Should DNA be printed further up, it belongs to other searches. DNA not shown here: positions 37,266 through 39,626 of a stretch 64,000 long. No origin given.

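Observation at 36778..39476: SorC regulator covalently fused to a complete DhaK domain, translationally coupled to a spare DhaL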

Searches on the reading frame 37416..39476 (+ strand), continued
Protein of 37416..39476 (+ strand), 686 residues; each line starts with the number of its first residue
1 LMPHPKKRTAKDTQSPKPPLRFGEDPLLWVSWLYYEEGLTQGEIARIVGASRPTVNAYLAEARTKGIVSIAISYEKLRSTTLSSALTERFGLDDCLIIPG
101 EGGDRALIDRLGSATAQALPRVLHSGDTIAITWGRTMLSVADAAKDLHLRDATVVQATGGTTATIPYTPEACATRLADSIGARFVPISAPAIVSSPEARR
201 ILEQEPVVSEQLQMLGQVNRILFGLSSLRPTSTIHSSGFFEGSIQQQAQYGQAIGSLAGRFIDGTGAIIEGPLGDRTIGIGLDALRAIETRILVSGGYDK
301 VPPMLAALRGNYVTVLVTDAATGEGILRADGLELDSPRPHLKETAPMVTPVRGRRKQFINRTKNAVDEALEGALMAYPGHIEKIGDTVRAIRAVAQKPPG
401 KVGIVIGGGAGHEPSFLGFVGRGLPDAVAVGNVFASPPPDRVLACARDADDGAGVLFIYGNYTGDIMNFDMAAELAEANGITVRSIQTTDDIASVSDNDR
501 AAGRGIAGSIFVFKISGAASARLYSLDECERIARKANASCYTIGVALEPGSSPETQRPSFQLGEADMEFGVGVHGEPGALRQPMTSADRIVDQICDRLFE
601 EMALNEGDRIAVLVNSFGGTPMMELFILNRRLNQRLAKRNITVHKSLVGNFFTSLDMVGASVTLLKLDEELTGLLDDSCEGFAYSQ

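Call 48: search_protein_families(library=pfam, proteins=[L081:11832-12239:+, L081:12305-12778:+, L081:13535-14698:+, L081:14695-16611:-, L081:11092-11739:+], max_evalue=0.01)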
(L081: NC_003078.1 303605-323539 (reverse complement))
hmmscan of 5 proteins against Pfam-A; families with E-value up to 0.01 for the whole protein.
L081:11832-12239:+ (135 aa): 7 families
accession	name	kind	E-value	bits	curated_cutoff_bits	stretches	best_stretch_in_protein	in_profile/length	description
PF13565.12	HTH_32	-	2.5e-07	31.6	33.7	1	38-104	2-71/73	Homeodomain-like domain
PF13518.12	HTH_28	-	5.3e-07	30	25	1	10-51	2-42/52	Helix-turn-helix domain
PF13384.12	HTH_23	-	1.3e-06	28.5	24.6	1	12-51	9-47/50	Homeodomain-like domain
PF13551.12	HTH_29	-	0.00014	22.3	28.1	1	20-66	10-60/64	Winged helix-turn helix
PF00292.24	PAX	-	0.00017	22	22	1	2-67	15-78/125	'Paired box' domain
PF01498.24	HTH_Tnp_Tc3_2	-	0.0016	19.1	31.5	1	77-120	10-53/72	Transposase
PF01527.26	HTH_Tnp_1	-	0.0022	18.6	24.1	0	4-55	6-57/75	Transposase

L081:12305-12778:+ (157 aa): 1 family
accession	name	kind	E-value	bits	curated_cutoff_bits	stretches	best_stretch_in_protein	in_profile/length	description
PF13358.12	DDE_3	-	9.7e-30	103.8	28.6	1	5-128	18-144/146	DDE superfamily endonuclease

L081:13535-14698:+ (387 aa): 2 families
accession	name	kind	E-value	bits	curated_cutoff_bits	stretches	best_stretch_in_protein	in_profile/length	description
PF07995.17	GSDH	-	1.9e-135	451.9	25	1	57-382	1-332/332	Glucose / Sorbosone dehydrogenase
PF17164.10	DUF5122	-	0.0077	16.9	27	0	204-213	23-32/36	Domain of unknown function (DUF5122) beta-propeller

L081:14695-16611:- (638 aa): 17 families
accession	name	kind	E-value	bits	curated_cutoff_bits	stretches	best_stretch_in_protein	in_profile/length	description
PF14559.12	TPR_19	-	5.8e-15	55.8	25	2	469-528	3-62/68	Tetratricopeptide repeat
PF07719.23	TPR_2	-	1e-13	50.6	27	0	463-490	7-34/34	Tetratricopeptide repeat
PF13428.12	TPR_14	-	1.5e-12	47.3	23.5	2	467-500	11-44/44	Tetratricopeptide repeat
PF13431.12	TPR_17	-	1.2e-11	44.4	24.4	1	480-512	2-34/34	Tetratricopeptide repeat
PF13414.12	TPR_11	-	2.6e-11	43.4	26.8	1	470-503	7-40/42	TPR repeat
PF00211.25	Guanylate_cyc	-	1.6e-09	38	21.9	1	8-136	10-158/183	Adenylate and Guanylate cyclase catalytic domain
PF23914.1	TPR_CcmH_CycH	-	1.8e-08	34.8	42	1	495-588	54-149/158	Cytochrome c-type biogenesis protein H TPR domain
PF12895.13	ANAPC3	-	8.3e-08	32.9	27.2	1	471-552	3-82/82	Anaphase-promoting complex, cyclosome, subunit 3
PF13181.12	TPR_8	-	4.9e-07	29.9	25.7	0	530-553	5-28/34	Tetratricopeptide repeat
PF13432.12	TPR_16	-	2.1e-06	28.5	32.7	1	496-559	2-64/65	Tetratricopeptide repeat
PF00515.34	TPR_1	-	2.3e-06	27.6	27.8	0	470-490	14-34/34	Tetratricopeptide repeat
PF13174.12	TPR_6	-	4.7e-06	27.3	26.3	0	532-557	6-31/33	Tetratricopeptide repeat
PF13424.12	TPR_12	-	0.00049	20.7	30.1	0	476-520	29-74/77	Tetratricopeptide repeat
PF13176.12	TPR_7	-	0.0016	18.8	27.9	0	534-560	7-33/36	Tetratricopeptide repeat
PF25060.1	ARM_TT21_2nd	-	0.0039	17.1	27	0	448-538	48-137/270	Tetratricopeptide repeat protein 21 second ARM domain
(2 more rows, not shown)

L081:11092-11739:+ (215 aa): 1 family
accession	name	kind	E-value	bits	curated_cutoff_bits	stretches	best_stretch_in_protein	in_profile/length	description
PF02734.22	Dak2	-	8.5e-46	156.4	27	1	34-209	1-173/174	DAK2 domain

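Call 52: predict_structure(alignment_id=A2)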
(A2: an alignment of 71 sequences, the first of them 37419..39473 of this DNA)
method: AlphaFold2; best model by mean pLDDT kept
length: 685 residues; sequences in the alignment: 71
mean_pLDDT: 82.7   pTM: 0.73
mean pLDDT of the five models: 82.7, 82.5, 79.9, 78.5, 78.1
residues with pLDDT >= 90: 304; 70-90: 266; 50-70: 76; < 50: 39
segments of 3 or more residues with pLDDT < 50: 1-19, 68-71, 335-348
pLDDT, mean of each block of 10 residues (from residue 1): 28 39 71 74 81 82 61 68 89 84 81 89 92 95 86 93 90 94 92 91 92 92 88 80 63 90 90 89 94 93 95 94 90 51 45 77 85 92 91 91 80 74 90 66 93 90 81 94 80 60 67 95 97 91 84 74 81 61 89 89 91 86 95 92 92 80 95 94 82
secondary structure, 60 per line:
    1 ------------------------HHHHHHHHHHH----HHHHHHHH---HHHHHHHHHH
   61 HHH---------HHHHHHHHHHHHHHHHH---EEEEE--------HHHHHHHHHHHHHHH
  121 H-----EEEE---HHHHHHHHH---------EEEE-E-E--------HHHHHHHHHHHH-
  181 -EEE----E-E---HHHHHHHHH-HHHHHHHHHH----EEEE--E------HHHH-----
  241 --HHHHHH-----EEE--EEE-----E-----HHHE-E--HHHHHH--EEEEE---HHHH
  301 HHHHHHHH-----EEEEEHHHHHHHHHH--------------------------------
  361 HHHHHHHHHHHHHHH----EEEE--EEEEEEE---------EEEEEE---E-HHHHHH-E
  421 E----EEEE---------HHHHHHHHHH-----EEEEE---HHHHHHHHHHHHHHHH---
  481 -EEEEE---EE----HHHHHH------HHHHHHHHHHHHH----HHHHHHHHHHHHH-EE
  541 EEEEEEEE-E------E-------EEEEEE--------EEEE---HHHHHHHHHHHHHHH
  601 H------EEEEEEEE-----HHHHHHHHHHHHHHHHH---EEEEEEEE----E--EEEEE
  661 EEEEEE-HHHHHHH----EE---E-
elements in order (helices of 4 or more, strands of 3 or more residues): H25-35 H40-47 H51-63 H73-89 E93-97 H106-121 E127-130 H134-142 E152-155 H168-179 E182-184 H195-203 H205-214 E219-222 H232-235 H243-248 E254-256 E259-261 H281-286 E289-293 H297-308 E314-318 H319-328 H361-375 E380-383 E386-392 E402-407 H413-418 E426-429 H439-448 E454-458 H462-477 E482-486 H496-501 H508-520 H525-537 E539-548 E565-570 E579-582 H586-601 E608-615 H621-637 E641-648 E656-666 H668-674

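Call 66: list_cluster_members(proteins=[P0001])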
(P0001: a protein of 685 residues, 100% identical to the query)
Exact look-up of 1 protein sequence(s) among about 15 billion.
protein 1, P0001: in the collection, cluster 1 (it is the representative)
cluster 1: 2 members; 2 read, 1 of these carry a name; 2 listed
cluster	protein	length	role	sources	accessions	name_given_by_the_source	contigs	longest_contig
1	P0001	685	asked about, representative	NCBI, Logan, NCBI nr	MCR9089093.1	MAG: bifunctional sugar-binding transcriptional regulator/dihydroxyacetone kinase subunit ... | bifunctional sugar-binding transcriptional regulator/dihydroxyacetone kinase subunit DhaK ...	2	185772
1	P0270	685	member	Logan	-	-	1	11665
